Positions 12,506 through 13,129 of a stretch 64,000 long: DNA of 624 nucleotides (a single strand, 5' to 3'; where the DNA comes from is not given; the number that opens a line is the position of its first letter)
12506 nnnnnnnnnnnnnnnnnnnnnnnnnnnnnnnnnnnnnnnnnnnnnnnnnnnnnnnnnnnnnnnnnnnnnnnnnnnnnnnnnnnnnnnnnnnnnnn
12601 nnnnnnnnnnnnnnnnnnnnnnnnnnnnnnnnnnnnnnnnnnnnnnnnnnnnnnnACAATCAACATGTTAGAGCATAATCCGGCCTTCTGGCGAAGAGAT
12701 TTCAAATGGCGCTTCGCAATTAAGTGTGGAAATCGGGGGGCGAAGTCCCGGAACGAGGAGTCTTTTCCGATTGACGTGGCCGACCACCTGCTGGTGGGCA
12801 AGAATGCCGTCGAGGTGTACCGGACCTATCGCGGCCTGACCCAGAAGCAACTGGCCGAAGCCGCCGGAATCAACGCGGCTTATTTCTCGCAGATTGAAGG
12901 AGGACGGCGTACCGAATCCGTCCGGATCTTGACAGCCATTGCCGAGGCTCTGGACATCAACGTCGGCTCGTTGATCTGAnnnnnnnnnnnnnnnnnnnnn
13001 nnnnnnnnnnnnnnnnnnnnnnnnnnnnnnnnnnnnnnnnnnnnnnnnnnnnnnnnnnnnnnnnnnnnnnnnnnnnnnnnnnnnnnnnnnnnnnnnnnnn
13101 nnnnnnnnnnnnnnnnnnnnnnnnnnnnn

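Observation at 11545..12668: Two copies of a ~60-bp AT-rich palindromic element bracket a CPBP protease gene and mark the promoters of the pilus operon and an XRE regulator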

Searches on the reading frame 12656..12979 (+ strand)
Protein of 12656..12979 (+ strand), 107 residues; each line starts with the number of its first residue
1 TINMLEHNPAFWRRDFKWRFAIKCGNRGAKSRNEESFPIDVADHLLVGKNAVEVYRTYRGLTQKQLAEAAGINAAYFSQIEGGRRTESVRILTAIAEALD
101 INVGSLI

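Call 9: search_protein_families(library=pfam, proteins=[window:12656-12979:+], max_evalue=0.01)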
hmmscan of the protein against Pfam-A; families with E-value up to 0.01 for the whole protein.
window:12656-12979:+ (107 aa): 5 families
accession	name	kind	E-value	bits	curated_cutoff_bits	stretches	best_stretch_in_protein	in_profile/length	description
PF13560.12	HTH_31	-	1.1e-09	38.9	27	1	55-100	9-55/64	Helix-turn-helix domain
PF01381.28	HTH_3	-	1.2e-07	32.1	23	1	59-103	8-52/55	Helix-turn-helix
PF12844.13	HTH_19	-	1.8e-06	28.2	30.2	1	55-102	7-54/64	Helix-turn-helix domain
PF13443.12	HTH_26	-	0.00017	22.2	22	1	59-106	9-57/63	Cro/C1-type HTH DNA-binding domain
PF13744.12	HTH_37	-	0.0071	16.6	27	1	56-103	27-75/80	Helix-turn-helix domain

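Call 12: search_protein_families(library=ncbifam, proteins=[window:12656-12979:+], max_evalue=0.01)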
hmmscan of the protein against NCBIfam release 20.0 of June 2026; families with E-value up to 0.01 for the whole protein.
window:12656-12979:+ (107 aa): 12 families
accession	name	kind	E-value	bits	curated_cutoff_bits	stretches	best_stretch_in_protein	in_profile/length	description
NF006015.0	PRK08154.1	subfamily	6.2e-10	38.7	204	1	51-107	34-90/314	anaerobic benzoate catabolism transcriptional regulator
TIGR03070.1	couple_hipB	subfamily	1.7e-07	31.1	71.65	1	51-101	6-56/58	type II toxin-antitoxin system Y4mF family antitoxin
NF041677.1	trans_regClgR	equivalog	4.9e-07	29.8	170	1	55-105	16-66/113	transcriptional regulator ClgR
NF047948.1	male_kill_WMK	equivalog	5.5e-07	29.3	300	1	51-107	9-65/300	WO male-killing family protein Wmk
NF046032.1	TransRegSlrRBacil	equivalog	8.8e-07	29.1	250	1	51-105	5-60/149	HTH-type transcriptional regulator SlrR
NF041951.1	phage_RstR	subfamily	1.2e-06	28.8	80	1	52-106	7-61/108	RstR family transcriptional repressor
NF010465.0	PRK13890.1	equivalog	3.9e-06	26.9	96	1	58-105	16-63/121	conjugal transfer protein TrbA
NF038139.1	Reg_Aceta_RamB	equivalog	2.7e-05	23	700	1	54-102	9-57/465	acetate metabolism transcriptional regulator RamB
NF041493.1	MobT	equivalog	0.002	17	600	1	56-100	5-49/383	MobT family relaxase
NF007271.0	PRK09726.1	equivalog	0.003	17.5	79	1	50-102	15-67/88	type II toxin-antitoxin system antitoxin HipB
NF007408.0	PRK09943.1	equivalog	0.0039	16.8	211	1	45-98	6-58/185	HTH-type transcriptional regulator PuuR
TIGR03830.1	CxxCG_CxxCG_HTH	subfamily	0.0079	16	61.8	1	44-89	63-107/127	type II TA system antitoxin MqsA family protein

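Call 35: find_homologous_proteins(query=window:12665-12979:+)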
Query window:12665-12979:+ (104 aa): 46 proteins with E <= 0.001 among 51 candidates.
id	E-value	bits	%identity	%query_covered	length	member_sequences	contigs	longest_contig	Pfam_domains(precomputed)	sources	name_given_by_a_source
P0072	3.8e-60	218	98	100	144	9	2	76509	PF12844.14,PF01381.29,PF13560.13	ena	-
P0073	7.5e-53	195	89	100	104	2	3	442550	PF12844.14,PF01381.29,PF13560.13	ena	-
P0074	6.6e-32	128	84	76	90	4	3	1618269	PF12844.14,PF01381.29,PF13560.13,PF13443.13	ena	-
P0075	7.7e-29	118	77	75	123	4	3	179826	PF12844.14,PF01381.29,PF13560.13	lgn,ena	-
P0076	6.9e-27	112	73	76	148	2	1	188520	PF12844.14,PF01381.29,PF13560.13,PF13443.13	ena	-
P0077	3.0e-26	109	75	76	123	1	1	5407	PF12844.14,PF01381.29,PF13560.13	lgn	-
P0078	7.9e-25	105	73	76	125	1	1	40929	PF12844.14,PF01381.29,PF13560.13,PF13443.13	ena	-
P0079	1.1e-24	104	56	96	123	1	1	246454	PF12844.14,PF01381.29,PF13560.13,PF13443.13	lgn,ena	-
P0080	2.2e-24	103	67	76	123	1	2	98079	PF12844.14,PF01381.29,PF13560.13,PF13443.13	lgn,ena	-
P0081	3.3e-24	103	72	76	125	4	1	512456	PF12844.14,PF01381.29,PF13560.13,PF13443.13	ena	-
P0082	9.7e-24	101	68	76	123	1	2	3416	PF12844.14,PF01381.29,PF13560.13,PF13443.13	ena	-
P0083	3.7e-23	100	67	76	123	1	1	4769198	PF12844.14,PF01381.29,PF13560.13,PF13443.13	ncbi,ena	-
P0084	1.3e-22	98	55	96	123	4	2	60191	PF12844.14,PF01381.29,PF13560.13,PF13443.13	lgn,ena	-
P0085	1.9e-22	97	54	96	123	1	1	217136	PF12844.14,PF01381.29,PF13560.13,PF13443.13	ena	-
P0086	2.0e-22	97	68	76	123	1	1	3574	PF12844.14,PF01381.29,PF13560.13,PF13443.13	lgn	-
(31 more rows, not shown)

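Call 36: find_encoding_contigs(protein=P0073, flank=4000, max_places=3)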
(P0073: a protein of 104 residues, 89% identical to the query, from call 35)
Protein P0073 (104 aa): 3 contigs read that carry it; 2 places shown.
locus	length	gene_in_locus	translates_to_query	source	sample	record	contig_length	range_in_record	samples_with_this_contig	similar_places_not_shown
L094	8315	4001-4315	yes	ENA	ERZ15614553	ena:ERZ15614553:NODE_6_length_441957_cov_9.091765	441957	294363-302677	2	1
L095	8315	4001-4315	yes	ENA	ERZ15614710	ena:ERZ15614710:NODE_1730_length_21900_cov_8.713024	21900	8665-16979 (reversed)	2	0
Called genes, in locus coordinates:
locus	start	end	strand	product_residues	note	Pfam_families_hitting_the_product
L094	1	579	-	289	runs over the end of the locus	-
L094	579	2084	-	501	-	PF00263:Secretin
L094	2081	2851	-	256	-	-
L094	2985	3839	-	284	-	PF02517:Rce1-like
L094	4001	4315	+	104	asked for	PF12844:HTH_19 (weak), PF13560:HTH_31, PF01381:HTH_3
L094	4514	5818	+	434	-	PF05697:Trigger_N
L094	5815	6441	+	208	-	PF00574:CLP_protease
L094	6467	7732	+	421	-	PF06689:zf-C4_ClpX, PF00493:MCM (weak), PF05496:RuvB_N (weak), PF00004:AAA, PF07724:AAA_2, PF07728:AAA_5 (weak), PF13401:AAA_22 (weak), PF10431:ClpB_D2-small, +1 more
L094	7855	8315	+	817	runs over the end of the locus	PF02190:LON_substr_bdg, PF00004:AAA, PF07728:AAA_5 (weak), PF22667:Lon_lid, PF05362:Lon_C, PF13541:ChlI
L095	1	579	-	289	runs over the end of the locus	-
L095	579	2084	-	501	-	PF00263:Secretin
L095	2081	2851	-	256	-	-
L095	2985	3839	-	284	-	PF02517:Rce1-like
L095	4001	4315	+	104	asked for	PF12844:HTH_19 (weak), PF13560:HTH_31, PF01381:HTH_3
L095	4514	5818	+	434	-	PF05697:Trigger_N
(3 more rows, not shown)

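Call 37: find_encoding_contigs(protein=P0074, flank=4000, max_places=3)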
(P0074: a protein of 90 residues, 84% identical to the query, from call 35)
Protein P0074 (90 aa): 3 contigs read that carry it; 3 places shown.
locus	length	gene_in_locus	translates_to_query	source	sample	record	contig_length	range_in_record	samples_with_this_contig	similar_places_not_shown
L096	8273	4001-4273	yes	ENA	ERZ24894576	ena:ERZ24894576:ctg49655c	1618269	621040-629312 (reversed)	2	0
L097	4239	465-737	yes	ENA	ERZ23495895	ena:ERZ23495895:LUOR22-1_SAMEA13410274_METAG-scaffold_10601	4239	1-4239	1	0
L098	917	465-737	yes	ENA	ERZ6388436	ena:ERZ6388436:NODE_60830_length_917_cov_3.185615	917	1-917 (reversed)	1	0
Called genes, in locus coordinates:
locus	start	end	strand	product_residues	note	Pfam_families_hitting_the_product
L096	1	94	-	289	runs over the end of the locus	-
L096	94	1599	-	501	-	PF00263:Secretin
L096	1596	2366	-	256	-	-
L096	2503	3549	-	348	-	PF02517:Rce1-like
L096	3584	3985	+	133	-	PF07798:CCDC90-like (faint)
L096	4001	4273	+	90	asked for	PF12844:HTH_19, PF13560:HTH_31, PF01381:HTH_3, PF13443:HTH_26 (weak)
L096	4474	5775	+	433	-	PF05697:Trigger_N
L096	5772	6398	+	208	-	PF00574:CLP_protease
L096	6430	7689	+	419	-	PF06689:zf-C4_ClpX, PF00493:MCM (weak), PF05496:RuvB_N (weak), PF00004:AAA, PF07724:AAA_2, PF07728:AAA_5 (weak), PF13401:AAA_22 (weak), PF10431:ClpB_D2-small, +1 more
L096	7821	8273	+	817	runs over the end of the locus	PF02190:LON_substr_bdg, PF00004:AAA, PF07728:AAA_5, PF22667:Lon_lid, PF05362:Lon_C, PF13541:ChlI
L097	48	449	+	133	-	PF07798:CCDC90-like (faint)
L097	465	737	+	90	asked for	PF12844:HTH_19, PF13560:HTH_31, PF01381:HTH_3, PF13443:HTH_26 (weak)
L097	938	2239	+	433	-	PF05697:Trigger_N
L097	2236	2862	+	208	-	PF00574:CLP_protease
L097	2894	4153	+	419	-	PF06689:zf-C4_ClpX, PF00493:MCM (weak), PF05496:RuvB_N (weak), PF00004:AAA, PF07724:AAA_2, PF07728:AAA_5 (weak), PF13401:AAA_22 (weak), PF10431:ClpB_D2-small (weak), +1 more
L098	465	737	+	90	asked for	PF12844:HTH_19, PF13560:HTH_31, PF01381:HTH_3, PF13443:HTH_26 (weak)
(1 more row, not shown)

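Call 38: find_encoding_contigs(protein=P0076, flank=4000, max_places=2)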
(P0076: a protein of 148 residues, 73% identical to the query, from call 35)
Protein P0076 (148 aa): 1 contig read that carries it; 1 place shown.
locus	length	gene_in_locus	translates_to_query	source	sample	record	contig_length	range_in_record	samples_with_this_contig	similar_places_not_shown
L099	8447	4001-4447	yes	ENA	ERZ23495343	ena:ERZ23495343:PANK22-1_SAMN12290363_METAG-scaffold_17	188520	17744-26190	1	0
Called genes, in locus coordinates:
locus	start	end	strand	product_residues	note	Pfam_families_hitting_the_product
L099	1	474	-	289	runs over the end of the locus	-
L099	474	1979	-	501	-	PF00263:Secretin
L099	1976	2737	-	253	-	-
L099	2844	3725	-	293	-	PF02517:Rce1-like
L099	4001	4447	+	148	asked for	PF01381:HTH_3, PF12844:HTH_19, PF13443:HTH_26 (weak), PF13560:HTH_31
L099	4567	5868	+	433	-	PF05697:Trigger_N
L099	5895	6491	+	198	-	PF00574:CLP_protease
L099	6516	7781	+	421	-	PF06689:zf-C4_ClpX, PF00493:MCM (weak), PF05496:RuvB_N (weak), PF00004:AAA, PF07724:AAA_2, PF07728:AAA_5 (weak), PF13401:AAA_22 (weak), PF10431:ClpB_D2-small, +1 more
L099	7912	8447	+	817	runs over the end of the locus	PF02190:LON_substr_bdg, PF00004:AAA, PF07728:AAA_5, PF22667:Lon_lid, PF05362:Lon_C, PF13541:ChlI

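Call 41: find_encoding_contigs(protein=P0083, flank=2500, max_places=2)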
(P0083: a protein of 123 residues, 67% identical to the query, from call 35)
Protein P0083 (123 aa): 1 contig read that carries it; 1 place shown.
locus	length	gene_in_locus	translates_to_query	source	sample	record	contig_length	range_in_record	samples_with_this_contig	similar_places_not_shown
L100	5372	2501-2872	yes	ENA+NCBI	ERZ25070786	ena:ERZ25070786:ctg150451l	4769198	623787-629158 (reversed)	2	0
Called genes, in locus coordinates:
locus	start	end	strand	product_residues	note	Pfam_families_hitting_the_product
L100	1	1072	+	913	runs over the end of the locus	PF00111:Fer2 (weak), PF13510:Fer2_4, PF13183:Fer4_8 (weak), PF22117:Fer4_Nqo3 (weak), PF12838:Fer4_7, PF04879:Molybdop_Fe4S4, PF00384:Molybdopterin, PF01568:Molydop_binding, +3 more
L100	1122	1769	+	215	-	PF05685:Uma2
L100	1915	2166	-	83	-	PF04575:SlipAM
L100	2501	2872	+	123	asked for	PF12844:HTH_19, PF13560:HTH_31, PF01381:HTH_3, PF13443:HTH_26 (weak)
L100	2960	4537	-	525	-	PF09820:AAA-ATPase_like, PF08011:PDDEXK_9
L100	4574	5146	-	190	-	PF04011:LemA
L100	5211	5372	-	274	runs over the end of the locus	-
